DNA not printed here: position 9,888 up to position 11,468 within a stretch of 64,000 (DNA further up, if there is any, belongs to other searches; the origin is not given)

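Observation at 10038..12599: Convergent pair of paralogous antibiotic-type GT1 glycosyltransferases without an auxiliary activator gene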

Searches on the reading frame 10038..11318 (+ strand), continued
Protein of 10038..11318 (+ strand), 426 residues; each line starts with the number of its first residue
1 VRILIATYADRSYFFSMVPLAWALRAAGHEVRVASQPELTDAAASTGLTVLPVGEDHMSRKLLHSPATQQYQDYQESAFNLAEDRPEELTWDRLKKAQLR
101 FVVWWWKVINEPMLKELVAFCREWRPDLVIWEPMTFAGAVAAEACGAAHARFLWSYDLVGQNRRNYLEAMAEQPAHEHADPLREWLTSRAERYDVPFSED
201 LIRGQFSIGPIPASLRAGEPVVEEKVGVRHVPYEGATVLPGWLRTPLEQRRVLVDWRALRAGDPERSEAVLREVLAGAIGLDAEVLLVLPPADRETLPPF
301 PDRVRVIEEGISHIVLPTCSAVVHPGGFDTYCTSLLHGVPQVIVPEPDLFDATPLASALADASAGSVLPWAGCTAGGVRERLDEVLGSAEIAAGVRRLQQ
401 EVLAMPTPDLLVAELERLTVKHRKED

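Call 50: find_encoding_contigs(protein=P0023, flank=10000, max_places=1)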
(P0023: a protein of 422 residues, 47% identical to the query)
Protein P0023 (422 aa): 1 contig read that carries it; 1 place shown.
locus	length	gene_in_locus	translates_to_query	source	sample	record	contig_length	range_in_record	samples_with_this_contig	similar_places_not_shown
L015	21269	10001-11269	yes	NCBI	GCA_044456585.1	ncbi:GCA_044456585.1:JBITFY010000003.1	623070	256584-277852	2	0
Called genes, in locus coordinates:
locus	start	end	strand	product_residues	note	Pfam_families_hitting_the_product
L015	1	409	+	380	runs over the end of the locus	PF02771:Acyl-CoA_dh_N, PF02770:Acyl-CoA_dh_M, PF00441:Acyl-CoA_dh_1, PF08028:Acyl-CoA_dh_2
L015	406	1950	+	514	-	PF00501:AMP-binding, PF13193:AMP-binding_C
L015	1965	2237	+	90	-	PF00550:PP-binding (faint)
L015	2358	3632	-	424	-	PF21036:EryCIII-like_N, PF04101:Glyco_tran_28_C (weak), PF06722:EryCIII-like_C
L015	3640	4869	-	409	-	PF02771:Acyl-CoA_dh_N (weak), PF02770:Acyl-CoA_dh_M, PF00441:Acyl-CoA_dh_1 (weak), PF08028:Acyl-CoA_dh_2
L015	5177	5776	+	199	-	PF13302:Acetyltransf_3 (faint), PF00583:Acetyltransf_1 (weak)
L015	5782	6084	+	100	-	-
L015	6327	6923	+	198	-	-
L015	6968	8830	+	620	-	-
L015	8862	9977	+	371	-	PF01041:DegT_DnrJ_EryC1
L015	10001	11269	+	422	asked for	PF21036:EryCIII-like_N, PF00201:UDPGT (weak), PF06722:EryCIII-like_C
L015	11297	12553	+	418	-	PF21036:EryCIII-like_N, PF06722:EryCIII-like_C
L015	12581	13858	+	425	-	PF21036:EryCIII-like_N, PF06722:EryCIII-like_C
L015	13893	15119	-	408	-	PF08421:Methyltransf_13, PF13489:Methyltransf_23, PF13847:Methyltransf_31 (faint), PF08241:Methyltransf_11, PF08242:Methyltransf_12, PF13649:Methyltransf_25, PF08484:Methyltransf_14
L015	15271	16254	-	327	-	PF01408:GFO_IDH_MocA, PF22725:GFO_IDH_MocA_C3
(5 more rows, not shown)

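Call 65: search_protein_representatives(protein=window:10038-11318:+)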
Query: 426 residues. Proteins with E-value up to 0.001 (for the whole library): 2490; up to 1e-10: 996; up to 1e-30: 293. The best 150 are listed.
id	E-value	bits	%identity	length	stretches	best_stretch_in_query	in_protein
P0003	6.1e-137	473.6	59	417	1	1-423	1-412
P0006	1.6e-114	399.7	49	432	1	6-423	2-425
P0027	1.4e-105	370.3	48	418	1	1-419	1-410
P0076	1.9e-97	343.4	43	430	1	1-424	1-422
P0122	5.8e-93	328.7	42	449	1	1-423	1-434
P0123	1.6e-91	324.0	45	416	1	1-424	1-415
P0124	8.3e-89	315.0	43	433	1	1-423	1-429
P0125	3.6e-85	303.0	41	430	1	1-426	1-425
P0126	1.5e-83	297.7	41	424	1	1-424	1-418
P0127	1.2e-82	294.7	40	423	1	1-424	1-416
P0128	2.9e-82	293.4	39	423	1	1-423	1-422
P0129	6.3e-80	285.7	40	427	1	1-419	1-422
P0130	9.6e-79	281.8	40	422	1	1-423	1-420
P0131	3.0e-78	280.2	38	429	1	1-423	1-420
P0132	5.7e-78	279.3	42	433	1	1-426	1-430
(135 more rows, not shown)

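Call 67: predict_structure(alignment_id=A2)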
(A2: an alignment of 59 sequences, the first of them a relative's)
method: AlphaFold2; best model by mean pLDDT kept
length: 426 residues; sequences in the alignment: 59
mean_pLDDT: 92.8   pTM: 0.92
mean pLDDT of the five models: 92.8, 92.6, 92.3, 91.5, 91.0
residues with pLDDT >= 90: 337; 70-90: 75; 50-70: 13; < 50: 1
segments of 3 or more residues with pLDDT < 50: none
pLDDT, mean of each block of 10 residues (from residue 1): 96 93 98 97 96 91 72 62 90 92 91 98 98 96 98 93 94 96 97 97 96 87 92 89 91 90 85 96 93 83 91 95 96 98 93 95 97 96 98 99 98 98 86
secondary structure, 60 per line:
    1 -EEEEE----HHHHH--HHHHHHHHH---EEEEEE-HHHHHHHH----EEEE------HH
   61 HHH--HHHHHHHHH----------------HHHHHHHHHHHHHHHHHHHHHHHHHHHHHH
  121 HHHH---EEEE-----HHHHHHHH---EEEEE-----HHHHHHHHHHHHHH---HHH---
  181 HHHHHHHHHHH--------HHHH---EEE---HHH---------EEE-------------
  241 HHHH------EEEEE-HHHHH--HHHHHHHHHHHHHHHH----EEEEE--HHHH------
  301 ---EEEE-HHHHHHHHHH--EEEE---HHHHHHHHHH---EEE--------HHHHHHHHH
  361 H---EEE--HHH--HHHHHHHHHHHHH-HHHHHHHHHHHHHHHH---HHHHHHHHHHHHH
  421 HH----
elements in order: E2-6 H11-15 H18-26 E30-35 H37-44 E49-52 H59-63 H66-74 H91-124 E128-131 H137-144 E148-152 H158-171 H181-191 H200-203 E207-209 E225-227 H241-244 E251-255 H257-261 H264-279 E284-288 H291-294 E304-307 H309-318 E321-324 H328-337 E341-343 H352-361 E365-367 H375-387 H389-404 H408-422

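Call 70: fold_search(model_id=the predicted structure, library=pdb)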
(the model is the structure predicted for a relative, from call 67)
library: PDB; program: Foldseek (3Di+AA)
matches with E <= 10: 1708; with E <= 0.001: 515
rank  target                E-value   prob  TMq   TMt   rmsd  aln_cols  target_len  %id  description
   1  7yp3_A                5.8e-46  1.00  0.90  0.93   2.4       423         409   35  Crystal structure of elaiophylin glycosyltransferase in complex with elaiophylin (released 2022-11-02)
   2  7yp3_F                1.1e-45  1.00  0.91  0.93   2.3       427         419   35  Crystal structure of elaiophylin glycosyltransferase in complex with elaiophylin (released 2022-11-02)
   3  7yp3_B                3.2e-45  1.00  0.89  0.93   2.4       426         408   36  Crystal structure of elaiophylin glycosyltransferase in complex with elaiophylin (released 2022-11-02)
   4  7yp4_B                2.5e-44  1.00  0.88  0.90   3.1       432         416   35  Crystal structure of elaiophylin glycosyltransferase in apo-form (released 2022-11-02)
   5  7yp6_A                4.9e-44  1.00  0.87  0.90   2.9       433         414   35  Crystal structure of elaiophylin glycosyltransferase in complex with UDP (released 2022-11-02)
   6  7yp4_A                5.6e-44  1.00  0.88  0.92   2.7       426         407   35  Crystal structure of elaiophylin glycosyltransferase in apo-form (released 2022-11-02)
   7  7yp4_C                1.5e-43  1.00  0.85  0.92   3.2       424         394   35  Crystal structure of elaiophylin glycosyltransferase in apo-form (released 2022-11-02)
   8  2yjn_A                1.6e-42  1.00  0.88  0.92   2.6       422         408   37  Structure of the glycosyltransferase EryCIII from the erythromycin biosynthetic pathway, in complex with its activatin (released 2011-11-09)
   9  3wad_A                1.6e-42  1.00  0.86  0.92   2.6       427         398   32  Crystal structure of glycosyltransferase VinC involved in the biosynthesis of vicenistatin (released 2014-06-04)
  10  3wad_B                8.9e-42  1.00  0.86  0.91   2.9       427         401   33  Crystal structure of glycosyltransferase VinC involved in the biosynthesis of vicenistatin (released 2014-06-04)
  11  3wag_A                8.2e-41  1.00  0.86  0.91   2.9       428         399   32  Crystal structure of glycosyltransferase VinC in complex with DTDP (released 2014-06-04)
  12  7yp6_C                1.4e-39  1.00  0.80  0.91   3.2       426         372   34  Crystal structure of elaiophylin glycosyltransferase in complex with UDP (released 2022-11-02)
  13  4ldp_A                8.6e-38  1.00  0.79  0.89   4.4       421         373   32  Spinosyn Forosaminyltransferase SpnP (released 2014-12-24)
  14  4lei_A                1.3e-36  1.00  0.79  0.89   4.5       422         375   33  Spinosyn Forosaminyltransferase SpnP (released 2014-12-10)
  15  4ldp_B                1.3e-34  1.00  0.79  0.90   4.7       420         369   32  Spinosyn Forosaminyltransferase SpnP (released 2014-12-24)
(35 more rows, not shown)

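Call 74: find_encoding_contigs(protein=P0081, flank=10000, max_places=1)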
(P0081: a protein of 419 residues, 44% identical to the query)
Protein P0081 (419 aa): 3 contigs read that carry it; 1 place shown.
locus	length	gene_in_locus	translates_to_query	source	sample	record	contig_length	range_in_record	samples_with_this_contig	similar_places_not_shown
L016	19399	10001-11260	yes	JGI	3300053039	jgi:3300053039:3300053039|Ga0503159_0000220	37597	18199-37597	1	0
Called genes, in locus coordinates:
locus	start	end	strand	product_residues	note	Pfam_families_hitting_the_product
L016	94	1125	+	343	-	PF08545:ACP_syn_III, PF08541:ACP_syn_III_C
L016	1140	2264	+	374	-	PF02771:Acyl-CoA_dh_N, PF02770:Acyl-CoA_dh_M, PF00441:Acyl-CoA_dh_1, PF08028:Acyl-CoA_dh_2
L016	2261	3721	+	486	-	PF00501:AMP-binding, PF13193:AMP-binding_C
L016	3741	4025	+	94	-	-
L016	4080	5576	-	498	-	PF00221:Lyase_aromatic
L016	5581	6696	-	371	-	-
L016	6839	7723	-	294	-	PF00483:NTP_transferase, PF12804:NTP_transf_3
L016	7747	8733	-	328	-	PF00248:Aldo_ket_red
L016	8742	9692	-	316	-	PF01408:GFO_IDH_MocA, PF22725:GFO_IDH_MocA_C3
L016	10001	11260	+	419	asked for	PF21036:EryCIII-like_N, PF06722:EryCIII-like_C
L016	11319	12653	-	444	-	PF01041:DegT_DnrJ_EryC1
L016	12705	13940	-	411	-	PF21036:EryCIII-like_N, PF06722:EryCIII-like_C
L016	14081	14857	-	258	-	PF00106:adh_short, PF08659:KR, PF13561:adh_short_C2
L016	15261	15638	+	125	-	PF00072:Response_reg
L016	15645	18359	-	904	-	PF13191:AAA_16, PF00196:GerE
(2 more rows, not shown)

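Call 75: find_encoding_contigs(protein=P0073, flank=10000, max_places=1)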
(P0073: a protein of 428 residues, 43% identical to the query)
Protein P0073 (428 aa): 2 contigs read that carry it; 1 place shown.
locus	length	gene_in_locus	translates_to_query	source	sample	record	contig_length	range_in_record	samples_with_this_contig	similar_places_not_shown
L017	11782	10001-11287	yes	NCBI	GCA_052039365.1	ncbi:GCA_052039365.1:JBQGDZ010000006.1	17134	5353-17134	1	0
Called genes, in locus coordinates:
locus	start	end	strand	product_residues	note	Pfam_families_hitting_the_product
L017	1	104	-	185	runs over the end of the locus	-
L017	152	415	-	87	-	-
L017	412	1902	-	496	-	PF00501:AMP-binding, PF13193:AMP-binding_C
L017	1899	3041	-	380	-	PF02771:Acyl-CoA_dh_N, PF02770:Acyl-CoA_dh_M, PF00441:Acyl-CoA_dh_1, PF08028:Acyl-CoA_dh_2 (weak)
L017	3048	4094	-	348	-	PF08545:ACP_syn_III (weak), PF08541:ACP_syn_III_C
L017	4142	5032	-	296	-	PF13489:Methyltransf_23, PF01728:FtsJ (faint), PF05175:MTS, PF13847:Methyltransf_31, PF08241:Methyltransf_11, PF08242:Methyltransf_12, PF13649:Methyltransf_25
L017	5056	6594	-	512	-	PF00221:Lyase_aromatic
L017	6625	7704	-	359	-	-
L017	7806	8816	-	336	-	PF01073:3Beta_HSD, PF01370:Epimerase, PF02719:Polysacc_synt_2, PF04321:RmlD_sub_bind, PF07993:NAD_binding_4, PF13460:NAD_binding_10, PF16363:GDP_Man_Dehyd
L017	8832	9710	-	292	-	PF00483:NTP_transferase, PF12804:NTP_transf_3 (weak)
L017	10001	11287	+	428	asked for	PF21036:EryCIII-like_N, PF06722:EryCIII-like_C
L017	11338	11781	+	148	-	?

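Call 87: find_encoding_contigs(protein=P0011, flank=10000, max_places=2)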
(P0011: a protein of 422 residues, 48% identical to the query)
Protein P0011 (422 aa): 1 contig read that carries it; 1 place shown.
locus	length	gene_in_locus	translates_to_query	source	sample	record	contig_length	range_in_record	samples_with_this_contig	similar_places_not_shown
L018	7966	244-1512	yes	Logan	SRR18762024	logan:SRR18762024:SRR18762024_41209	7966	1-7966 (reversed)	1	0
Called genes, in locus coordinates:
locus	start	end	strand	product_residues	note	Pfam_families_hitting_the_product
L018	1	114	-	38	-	?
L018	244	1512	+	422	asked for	PF21036:EryCIII-like_N, PF06722:EryCIII-like_C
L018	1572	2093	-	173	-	-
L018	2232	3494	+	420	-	PF21036:EryCIII-like_N, PF00201:UDPGT, PF06722:EryCIII-like_C, PF04101:Glyco_tran_28_C (weak)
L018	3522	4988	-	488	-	PF00501:AMP-binding, PF13193:AMP-binding_C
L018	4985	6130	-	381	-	PF02771:Acyl-CoA_dh_N, PF02770:Acyl-CoA_dh_M, PF00441:Acyl-CoA_dh_1, PF08028:Acyl-CoA_dh_2 (weak)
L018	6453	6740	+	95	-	-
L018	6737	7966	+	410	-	?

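Call 88: find_encoding_contigs(protein=P0003, flank=10000, max_places=3)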
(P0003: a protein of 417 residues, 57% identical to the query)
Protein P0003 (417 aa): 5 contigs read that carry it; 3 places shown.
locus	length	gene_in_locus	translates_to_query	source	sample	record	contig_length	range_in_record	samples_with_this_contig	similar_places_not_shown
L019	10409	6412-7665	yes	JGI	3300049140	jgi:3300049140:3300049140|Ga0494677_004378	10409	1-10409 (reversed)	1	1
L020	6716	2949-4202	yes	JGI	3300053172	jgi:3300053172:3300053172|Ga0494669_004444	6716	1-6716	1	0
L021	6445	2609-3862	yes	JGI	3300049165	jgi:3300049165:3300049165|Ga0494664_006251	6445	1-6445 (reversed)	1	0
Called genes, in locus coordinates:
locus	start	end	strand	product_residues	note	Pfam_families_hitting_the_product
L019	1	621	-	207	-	?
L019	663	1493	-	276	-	PF02353:CMAS, PF13489:Methyltransf_23, PF13847:Methyltransf_31, PF08241:Methyltransf_11, PF08242:Methyltransf_12, PF13649:Methyltransf_25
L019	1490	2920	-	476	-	PF00221:Lyase_aromatic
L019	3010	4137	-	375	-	PF00501:AMP-binding (faint)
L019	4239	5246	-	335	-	PF01073:3Beta_HSD, PF01370:Epimerase, PF02719:Polysacc_synt_2, PF04321:RmlD_sub_bind, PF07993:NAD_binding_4, PF13460:NAD_binding_10, PF16363:GDP_Man_Dehyd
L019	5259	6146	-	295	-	PF00483:NTP_transferase, PF12804:NTP_transf_3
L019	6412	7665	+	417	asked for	PF21036:EryCIII-like_N, PF06722:EryCIII-like_C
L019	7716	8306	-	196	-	-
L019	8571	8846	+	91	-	-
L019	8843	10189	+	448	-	PF00890:FAD_binding_2 (faint), PF01266:DAO (weak), PF01494:FAD_binding_3, PF04820:Trp_halogenase, PF07992:Pyr_redox_2 (weak), PF12831:FAD_oxidored, PF13450:NAD_binding_8 (faint), PF04820:Trp_halogenase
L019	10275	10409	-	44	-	?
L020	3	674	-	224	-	?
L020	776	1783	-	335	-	PF01073:3Beta_HSD, PF01370:Epimerase, PF02719:Polysacc_synt_2, PF04321:RmlD_sub_bind, PF07993:NAD_binding_4, PF13460:NAD_binding_10, PF16363:GDP_Man_Dehyd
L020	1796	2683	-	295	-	PF00483:NTP_transferase, PF12804:NTP_transf_3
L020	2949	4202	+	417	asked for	PF21036:EryCIII-like_N, PF06722:EryCIII-like_C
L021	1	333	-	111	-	?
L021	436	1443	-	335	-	PF01073:3Beta_HSD, PF01370:Epimerase, PF02719:Polysacc_synt_2, PF04321:RmlD_sub_bind, PF07993:NAD_binding_4, PF13460:NAD_binding_10, PF16363:GDP_Man_Dehyd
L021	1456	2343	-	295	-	PF00483:NTP_transferase, PF12804:NTP_transf_3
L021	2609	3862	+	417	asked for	PF21036:EryCIII-like_N, PF06722:EryCIII-like_C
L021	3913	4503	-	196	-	-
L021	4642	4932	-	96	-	-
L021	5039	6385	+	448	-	PF00890:FAD_binding_2 (faint), PF01266:DAO (weak), PF01494:FAD_binding_3, PF04820:Trp_halogenase, PF07992:Pyr_redox_2 (weak), PF12831:FAD_oxidored, PF13450:NAD_binding_8 (faint), PF04820:Trp_halogenase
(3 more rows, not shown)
